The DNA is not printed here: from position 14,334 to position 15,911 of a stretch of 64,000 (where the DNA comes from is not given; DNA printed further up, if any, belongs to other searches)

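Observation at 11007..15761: Glycyl-radical enzyme with a non-canonical Cys loop (GCVS), its activase and a LeuA-like condensing enzyme: candidate undescribed GRE pathway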

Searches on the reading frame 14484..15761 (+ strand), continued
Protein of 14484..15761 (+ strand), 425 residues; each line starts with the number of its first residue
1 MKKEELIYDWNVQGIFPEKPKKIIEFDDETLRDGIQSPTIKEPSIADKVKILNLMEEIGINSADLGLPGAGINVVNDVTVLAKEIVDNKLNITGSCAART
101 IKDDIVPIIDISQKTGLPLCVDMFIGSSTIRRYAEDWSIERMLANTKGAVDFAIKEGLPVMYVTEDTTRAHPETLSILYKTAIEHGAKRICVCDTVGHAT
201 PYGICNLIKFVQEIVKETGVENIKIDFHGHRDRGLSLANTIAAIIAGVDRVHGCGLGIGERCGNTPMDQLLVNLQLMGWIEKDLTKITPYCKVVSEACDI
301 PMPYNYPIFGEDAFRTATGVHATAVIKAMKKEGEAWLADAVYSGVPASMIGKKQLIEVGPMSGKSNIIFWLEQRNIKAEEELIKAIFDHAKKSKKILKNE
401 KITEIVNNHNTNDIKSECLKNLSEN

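Call 37: search_solved_structures(query=window:14484-15761:+, max_evalue=1e-20, show_alignments=5)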
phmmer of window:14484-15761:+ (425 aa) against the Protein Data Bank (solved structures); distinct sequences matched with E-value up to 1e-20: 9.
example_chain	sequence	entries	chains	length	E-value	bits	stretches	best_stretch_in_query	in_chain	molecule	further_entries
4ov4_A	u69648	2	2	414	4.1e-30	108.1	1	19-404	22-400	2-isopropylmalate synthase | isopropylmalate synthase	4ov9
6ktq_A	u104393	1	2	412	1.8e-26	96.1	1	24-328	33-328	Homocitrate synthase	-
3a9i_A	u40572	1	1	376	6.3e-26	94.3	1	27-390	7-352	Homocitrate synthase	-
2ztj_A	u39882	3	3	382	6.4e-26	94.3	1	27-391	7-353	Homocitrate synthase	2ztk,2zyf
3rmj_A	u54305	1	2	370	3.3e-25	92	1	21-336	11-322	2-isopropylmalate synthase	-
3ewb_X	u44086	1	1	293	5e-25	91.4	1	22-277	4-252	2-isopropylmalate synthase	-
3ivs_A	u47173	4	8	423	4.5e-24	88.2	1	30-326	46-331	Homocitrate synthase, mitochondrial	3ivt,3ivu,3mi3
6e1j_A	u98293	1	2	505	6e-23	84.5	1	21-390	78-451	2-isopropylmalate synthase, A genome specific 1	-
3eeg_A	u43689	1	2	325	5.3e-22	81.4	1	21-327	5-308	2-isopropylmalate synthase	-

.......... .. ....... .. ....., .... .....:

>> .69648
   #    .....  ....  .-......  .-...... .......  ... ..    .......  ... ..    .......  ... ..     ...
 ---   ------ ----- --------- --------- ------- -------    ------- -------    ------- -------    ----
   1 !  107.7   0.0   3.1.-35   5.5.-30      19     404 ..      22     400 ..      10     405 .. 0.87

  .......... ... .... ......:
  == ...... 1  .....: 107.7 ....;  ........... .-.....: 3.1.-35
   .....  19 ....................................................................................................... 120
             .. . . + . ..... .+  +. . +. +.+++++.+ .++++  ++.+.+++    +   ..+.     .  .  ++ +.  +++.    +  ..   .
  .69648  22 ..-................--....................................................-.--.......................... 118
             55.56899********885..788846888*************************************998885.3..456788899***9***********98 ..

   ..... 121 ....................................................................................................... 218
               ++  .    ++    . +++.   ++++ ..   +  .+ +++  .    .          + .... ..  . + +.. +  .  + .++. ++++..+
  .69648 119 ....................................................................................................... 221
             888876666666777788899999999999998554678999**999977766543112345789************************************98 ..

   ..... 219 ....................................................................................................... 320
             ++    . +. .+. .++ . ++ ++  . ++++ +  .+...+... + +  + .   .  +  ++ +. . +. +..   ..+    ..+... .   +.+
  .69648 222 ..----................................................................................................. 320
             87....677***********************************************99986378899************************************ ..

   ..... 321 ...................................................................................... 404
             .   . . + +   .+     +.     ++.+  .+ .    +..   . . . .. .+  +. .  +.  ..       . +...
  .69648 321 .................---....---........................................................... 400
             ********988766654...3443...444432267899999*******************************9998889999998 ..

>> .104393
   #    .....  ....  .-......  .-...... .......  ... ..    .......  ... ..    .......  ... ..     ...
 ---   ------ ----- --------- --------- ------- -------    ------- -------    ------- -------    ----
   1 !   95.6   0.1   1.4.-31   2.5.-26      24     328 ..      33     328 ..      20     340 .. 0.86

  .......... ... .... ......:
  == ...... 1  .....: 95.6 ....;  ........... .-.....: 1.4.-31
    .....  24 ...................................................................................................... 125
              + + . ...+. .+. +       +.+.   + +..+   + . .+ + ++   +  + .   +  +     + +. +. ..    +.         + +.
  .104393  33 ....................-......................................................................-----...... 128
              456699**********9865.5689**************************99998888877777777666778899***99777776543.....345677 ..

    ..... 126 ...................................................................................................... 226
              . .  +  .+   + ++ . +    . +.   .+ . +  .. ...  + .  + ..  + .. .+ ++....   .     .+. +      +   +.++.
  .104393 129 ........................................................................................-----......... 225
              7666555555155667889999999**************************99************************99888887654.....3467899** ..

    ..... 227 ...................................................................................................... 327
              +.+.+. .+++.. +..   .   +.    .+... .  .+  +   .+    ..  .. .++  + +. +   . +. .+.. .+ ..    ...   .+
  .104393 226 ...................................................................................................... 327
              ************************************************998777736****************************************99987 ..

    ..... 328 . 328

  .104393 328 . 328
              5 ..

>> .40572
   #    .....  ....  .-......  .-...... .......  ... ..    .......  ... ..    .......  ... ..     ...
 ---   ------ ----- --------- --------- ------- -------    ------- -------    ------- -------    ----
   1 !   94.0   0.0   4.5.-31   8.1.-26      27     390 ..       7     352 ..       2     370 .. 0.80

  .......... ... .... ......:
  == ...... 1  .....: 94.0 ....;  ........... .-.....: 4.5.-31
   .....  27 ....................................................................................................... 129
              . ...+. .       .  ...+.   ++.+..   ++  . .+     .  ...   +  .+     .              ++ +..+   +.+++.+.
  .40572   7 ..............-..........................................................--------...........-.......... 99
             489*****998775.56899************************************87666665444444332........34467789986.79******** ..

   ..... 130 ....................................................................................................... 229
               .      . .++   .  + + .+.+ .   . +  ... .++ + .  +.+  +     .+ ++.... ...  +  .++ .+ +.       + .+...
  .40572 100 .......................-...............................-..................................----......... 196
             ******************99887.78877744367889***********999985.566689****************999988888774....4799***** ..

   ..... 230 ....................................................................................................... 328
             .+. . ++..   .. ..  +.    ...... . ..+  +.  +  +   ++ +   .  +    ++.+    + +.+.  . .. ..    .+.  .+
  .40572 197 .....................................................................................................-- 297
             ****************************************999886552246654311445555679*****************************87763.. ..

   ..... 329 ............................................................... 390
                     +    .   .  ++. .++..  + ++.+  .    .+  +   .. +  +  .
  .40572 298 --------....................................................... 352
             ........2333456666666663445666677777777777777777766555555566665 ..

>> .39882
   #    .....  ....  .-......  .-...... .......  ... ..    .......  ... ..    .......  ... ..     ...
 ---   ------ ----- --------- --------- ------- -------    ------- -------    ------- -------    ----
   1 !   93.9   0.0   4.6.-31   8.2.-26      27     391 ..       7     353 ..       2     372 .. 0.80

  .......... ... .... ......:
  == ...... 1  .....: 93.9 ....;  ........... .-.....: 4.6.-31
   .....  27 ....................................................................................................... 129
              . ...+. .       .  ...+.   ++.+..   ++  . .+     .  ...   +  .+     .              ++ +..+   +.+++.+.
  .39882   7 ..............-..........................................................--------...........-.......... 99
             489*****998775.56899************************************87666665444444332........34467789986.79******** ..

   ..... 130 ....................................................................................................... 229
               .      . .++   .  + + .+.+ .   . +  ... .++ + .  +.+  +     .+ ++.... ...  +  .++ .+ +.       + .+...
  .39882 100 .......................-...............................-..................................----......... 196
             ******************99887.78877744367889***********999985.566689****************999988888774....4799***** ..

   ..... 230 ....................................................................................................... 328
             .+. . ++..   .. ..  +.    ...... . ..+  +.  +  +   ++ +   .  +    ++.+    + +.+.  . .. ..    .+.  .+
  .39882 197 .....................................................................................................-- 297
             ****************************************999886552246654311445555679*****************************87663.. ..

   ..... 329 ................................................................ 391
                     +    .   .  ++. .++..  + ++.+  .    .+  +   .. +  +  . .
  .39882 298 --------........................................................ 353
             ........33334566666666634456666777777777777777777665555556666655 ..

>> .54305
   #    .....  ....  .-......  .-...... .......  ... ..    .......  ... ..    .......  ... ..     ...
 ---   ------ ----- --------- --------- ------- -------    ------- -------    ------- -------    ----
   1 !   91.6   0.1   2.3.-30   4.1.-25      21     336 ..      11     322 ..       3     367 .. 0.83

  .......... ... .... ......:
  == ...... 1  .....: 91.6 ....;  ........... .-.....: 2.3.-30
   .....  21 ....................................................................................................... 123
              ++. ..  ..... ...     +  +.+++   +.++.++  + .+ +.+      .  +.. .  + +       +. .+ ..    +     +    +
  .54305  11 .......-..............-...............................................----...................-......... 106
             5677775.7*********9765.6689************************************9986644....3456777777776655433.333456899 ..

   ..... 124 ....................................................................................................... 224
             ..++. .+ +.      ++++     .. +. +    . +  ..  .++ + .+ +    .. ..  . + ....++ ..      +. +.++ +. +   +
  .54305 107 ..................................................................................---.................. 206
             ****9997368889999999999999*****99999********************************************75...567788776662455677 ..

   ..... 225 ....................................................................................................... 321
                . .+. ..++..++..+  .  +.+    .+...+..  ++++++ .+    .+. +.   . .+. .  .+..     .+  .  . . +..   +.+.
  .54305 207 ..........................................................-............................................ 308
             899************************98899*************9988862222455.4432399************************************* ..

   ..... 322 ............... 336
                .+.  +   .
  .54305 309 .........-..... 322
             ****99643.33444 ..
